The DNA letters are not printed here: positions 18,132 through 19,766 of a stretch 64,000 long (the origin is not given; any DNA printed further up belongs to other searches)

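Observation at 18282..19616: Unusual regulator architecture: degenerate P-loop NTPase-like domain fused to a C-terminal OmpR/PhoB winged helix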

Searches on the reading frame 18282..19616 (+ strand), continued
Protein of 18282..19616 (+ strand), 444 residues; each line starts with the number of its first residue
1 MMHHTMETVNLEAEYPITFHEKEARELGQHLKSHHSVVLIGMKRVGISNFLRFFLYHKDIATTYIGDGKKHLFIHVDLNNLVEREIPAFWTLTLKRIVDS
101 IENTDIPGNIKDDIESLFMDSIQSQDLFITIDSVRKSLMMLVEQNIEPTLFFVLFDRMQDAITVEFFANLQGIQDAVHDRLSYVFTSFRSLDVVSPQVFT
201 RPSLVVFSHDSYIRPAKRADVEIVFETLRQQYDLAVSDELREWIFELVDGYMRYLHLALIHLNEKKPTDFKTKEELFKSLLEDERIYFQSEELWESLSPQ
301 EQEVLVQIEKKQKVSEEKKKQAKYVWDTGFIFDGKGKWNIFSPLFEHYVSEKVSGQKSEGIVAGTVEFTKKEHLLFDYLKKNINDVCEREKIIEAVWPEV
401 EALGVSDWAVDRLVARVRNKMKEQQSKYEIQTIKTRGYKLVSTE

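Call 22: fold_search(model_id=the predicted structure, library=pdb)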
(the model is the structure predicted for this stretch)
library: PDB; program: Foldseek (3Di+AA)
matches with E <= 10: 1102; with E <= 0.001: 46
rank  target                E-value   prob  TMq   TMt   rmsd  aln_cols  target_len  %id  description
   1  2qen                  4.0e-06  1.00  0.44  0.52   6.8       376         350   16  The walker-type atpase paby2304 of pyrococcus abyssi (released 2008-07-01)
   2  1w5t_A                8.6e-06  1.00  0.38  0.41   8.8       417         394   15  Structure of the Aeropyrum Pernix ORC2 protein (ADPNP-ADP complexes) (released 2004-10-05)
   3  7jk6_D                3.6e-05  1.00  0.30  0.30  16.5       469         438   14  Structure of Drosophila ORC in the active conformation (released 2020-09-09)
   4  5uj7_C                3.7e-05  1.00  0.38  0.42  16.4       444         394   13  Structure of the active form of human Origin Recognition Complex ATPase motor module, complex subunitS 1, 4, 5 (released 2017-02-08)
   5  7jpo_D                4.1e-05  1.00  0.29  0.31  16.6       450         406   11  ORC-O1AAA: Human Origin Recognition Complex (ORC) with dynamic/unresolved ORC2 WH (released 2020-09-02)
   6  4xgc_D                4.5e-05  1.00  0.28  0.28  16.5       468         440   11  Crystal structure of the eukaryotic origin recognition complex (released 2015-04-01)
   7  7jgr_D                4.7e-05  1.00  0.32  0.32  16.3       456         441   13  Structure of Drosophila ORC bound to DNA (84 bp) and Cdc6 (released 2020-09-09)
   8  2v1u_A                5.5e-05  1.00  0.35  0.39  15.2       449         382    9  STRUCTURE OF THE AEROPYRUM PERNIX ORC1 PROTEIN IN COMPLEX WITH DNA (released 2007-09-18)
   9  1w5s_A                5.7e-05  1.00  0.41  0.45   9.7       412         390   13  Structure of the Aeropyrum Pernix ORC2 protein (ADP form) (released 2004-10-05)
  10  7jpq_D                5.7e-05  1.00  0.33  0.36  15.6       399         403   15  ORC-O2-5: Human Origin Recognition Complex (ORC) with subunits 2,3,4,5 (released 2020-09-02)
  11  2qby_A                7.6e-05  1.00  0.36  0.42  15.4       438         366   10  Crystal structure of a heterodimer of Cdc6/Orc1 initiators bound to origin DNA (from S. solfataricus) (released 2007-09-11)
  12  1w5t_C                8.0e-05  1.00  0.37  0.41  14.2       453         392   14  Structure of the Aeropyrum Pernix ORC2 protein (ADPNP-ADP complexes) (released 2004-10-05)
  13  2fna_A                9.2e-05  1.00  0.41  0.49   7.1       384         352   14  Crystal structure of an archaeal aaa+ atpase (sso1545) from sulfolobus solfataricus p2 at 2.00 A resolution (released 2006-02-07)
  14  5uj7_D                9.7e-05  1.00  0.37  0.41  16.0       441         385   14  Structure of the active form of human Origin Recognition Complex ATPase motor module, complex subunitS 1, 4, 5 (released 2017-02-08)
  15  7jpp_E                1.2e-04  1.00  0.31  0.33  18.1       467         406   10  ORC-O2WH: Human Origin Recognition Complex (ORC) with dynamic/unresolved ORC1 AAA+ domain (released 2020-09-09)
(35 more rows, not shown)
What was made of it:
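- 18297..19616 (+): Regulator CDS, 439 aa: NBD-lid-WHD (STAND/ORC-like NOD), a linker, then an OmpR-type wHTH. Foldseek hits (call 22).
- On Two-component response regulator (OmpR subfamily): The N-terminal fold is P-loop/ORC-like (call 22).
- On STAND NTPases (nSTAND1 PF20703 / AAA_35 PF14516): Foldseek hits to 2qen, Orc/Cdc6, Avs3 and CED-4 with probability 1.0, E 4e-6 to 3e-4 (call 22).
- Closest known: Archaeal Walker-type ATPases. Same: Best structural matches, with P-loop, lid and winged-helix domains in the same order (call 22).
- Foldseek top hits are 2qen, archaeal ORC2/Orc1/Cdc6, ORC4/5, SSO1545, Avs3 and CED-4 (call 22). The best fold matches include Orc1/Cdc6 bound to origin DNA (call 22).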

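Call 23: search_solved_structures(query=A1, max_evalue=1, show_alignments=2)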
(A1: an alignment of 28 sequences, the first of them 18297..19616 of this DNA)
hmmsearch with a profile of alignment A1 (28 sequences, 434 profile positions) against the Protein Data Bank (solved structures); distinct sequences matched with E-value up to 1: 44.
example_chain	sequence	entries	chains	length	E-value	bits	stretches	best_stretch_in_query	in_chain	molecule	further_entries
6iju_A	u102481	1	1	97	1.3e-08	37.5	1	350-429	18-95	DNA-binding response regulator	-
6kyx_A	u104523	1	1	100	1.5e-08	37.4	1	350-429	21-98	DNA-binding response regulator ArlR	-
6is4_A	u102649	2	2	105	1.7e-08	37.2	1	350-429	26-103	Response regulator ArlR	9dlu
3rjp_A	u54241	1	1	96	1.4e-07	34.2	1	350-430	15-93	CovR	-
4uht_A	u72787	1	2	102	7.9e-06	28.4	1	348-433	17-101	TRANSCRIPTIONAL REGULATORY PROTEIN CPXR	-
2zxj_A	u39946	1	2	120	1.3e-05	27.7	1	351-430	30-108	Transcriptional regulatory protein walR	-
8b4c_D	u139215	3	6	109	1.5e-05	27.5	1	338-432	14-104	Cholera toxin transcriptional activator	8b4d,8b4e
8b4b_W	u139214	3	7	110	1.5e-05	27.5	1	338-432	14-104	Cholera toxin transcriptional activator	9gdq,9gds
7nmb_A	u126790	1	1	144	2.2e-05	27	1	334-432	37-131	Cholera toxin transcriptional activator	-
8hml_A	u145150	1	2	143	2.5e-05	26.8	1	352-432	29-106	DNA-binding response OmpR family regulator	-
8uvx_B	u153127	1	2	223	3.3e-05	26.4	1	348-430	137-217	DNA-binding response regulator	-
8uuz_A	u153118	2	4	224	3.3e-05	26.4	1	348-430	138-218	DNA-binding response regulator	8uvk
7cx5_A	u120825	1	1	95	4.8e-05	25.9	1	349-432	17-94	Transcriptional regulatory protein CssR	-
2hqn_A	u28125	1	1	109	5.1e-05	25.8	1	352-430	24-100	Putative TRANSCRIPTIONAL REGULATOR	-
2d1v_A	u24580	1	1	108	5.5e-05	25.6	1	351-430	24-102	Transcriptional regulatory protein yycF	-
2qen_A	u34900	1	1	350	0.033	16.5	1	15-53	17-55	WALKER-TYPE ATPASE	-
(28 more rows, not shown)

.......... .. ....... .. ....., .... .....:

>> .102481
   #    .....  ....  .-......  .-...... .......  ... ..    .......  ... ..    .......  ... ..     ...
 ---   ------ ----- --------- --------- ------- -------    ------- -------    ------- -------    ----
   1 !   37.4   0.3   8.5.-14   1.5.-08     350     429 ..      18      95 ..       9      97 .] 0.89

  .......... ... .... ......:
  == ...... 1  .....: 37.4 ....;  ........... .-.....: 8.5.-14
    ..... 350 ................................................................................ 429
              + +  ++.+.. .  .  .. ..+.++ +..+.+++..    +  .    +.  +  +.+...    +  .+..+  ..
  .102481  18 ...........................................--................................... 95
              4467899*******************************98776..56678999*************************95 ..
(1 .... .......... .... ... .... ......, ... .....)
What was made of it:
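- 19374..19607 (+): OmpR/PhoB-type winged helix (Trans_reg_C): alpha1-beta-alpha2-loop-alpha3-beta hairpin. It lacks the usual N-terminal four-stranded sheet. PDB profile hits to ArlR, CovR, PhoB and ToxR DNA-binding domains (call 23).
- On OmpR/PhoB-type winged helix (Pfam Trans_reg_C, PF00486): Profile hits to solved ArlR, CovR, PhoB and ToxR domains (call 23).
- Checked: A family profile also matches solved DNA-binding domains of ArlR, CovR, PhoB and ToxR at E 1e-8 to 1e-4 (call 23).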

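Call 61: find_encoding_contigs(protein=P0002, flank=6000, max_places=2)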
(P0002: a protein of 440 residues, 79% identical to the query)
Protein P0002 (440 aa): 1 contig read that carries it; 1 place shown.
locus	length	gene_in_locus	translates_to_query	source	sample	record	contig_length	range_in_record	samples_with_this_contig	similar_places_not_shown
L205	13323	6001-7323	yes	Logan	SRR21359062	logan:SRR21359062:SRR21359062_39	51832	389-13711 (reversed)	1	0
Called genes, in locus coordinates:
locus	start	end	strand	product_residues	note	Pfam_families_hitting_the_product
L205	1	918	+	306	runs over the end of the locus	PF03741:TerC, PF04332:DUF475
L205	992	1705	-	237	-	PF00730:HhH-GPD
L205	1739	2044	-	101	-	-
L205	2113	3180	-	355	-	PF00349:Hexokinase_1, PF03727:Hexokinase_2 (faint)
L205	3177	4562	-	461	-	PF00232:Glyco_hydro_1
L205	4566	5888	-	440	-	-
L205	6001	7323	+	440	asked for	PF00486:Trans_reg_C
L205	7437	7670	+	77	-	-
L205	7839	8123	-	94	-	-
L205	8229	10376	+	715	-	PF00133:tRNA-synt_1, PF01406:tRNA-synt_1e (faint), PF09334:tRNA-synt_1g, PF13603:tRNA-synt_1_2 (faint), PF09334:tRNA-synt_1g, PF00133:tRNA-synt_1, PF08264:Anticodon_1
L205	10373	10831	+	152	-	PF13420:Acetyltransf_4 (weak), PF00583:Acetyltransf_1, PF13673:Acetyltransf_10, PF08445:FR47 (faint), PF13508:Acetyltransf_7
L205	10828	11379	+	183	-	PF00561:Abhydrolase_1 (faint), PF06821:Ser_hydrolase, PF12697:Abhydrolase_6 (weak)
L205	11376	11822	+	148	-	PF00293:NUDIX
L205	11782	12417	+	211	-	PF01327:Pep_deformylase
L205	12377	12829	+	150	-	-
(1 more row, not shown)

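Call 66: list_cluster_members(proteins=[P0001])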
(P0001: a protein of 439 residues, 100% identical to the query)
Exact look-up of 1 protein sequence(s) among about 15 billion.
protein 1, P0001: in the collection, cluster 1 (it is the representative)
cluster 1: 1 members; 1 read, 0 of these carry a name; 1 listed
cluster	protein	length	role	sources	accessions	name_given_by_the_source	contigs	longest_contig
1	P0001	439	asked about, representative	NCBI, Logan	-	-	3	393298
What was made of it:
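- Tried and rejected: A cluster look-up of the identical database protein returned no organism name (call 66).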
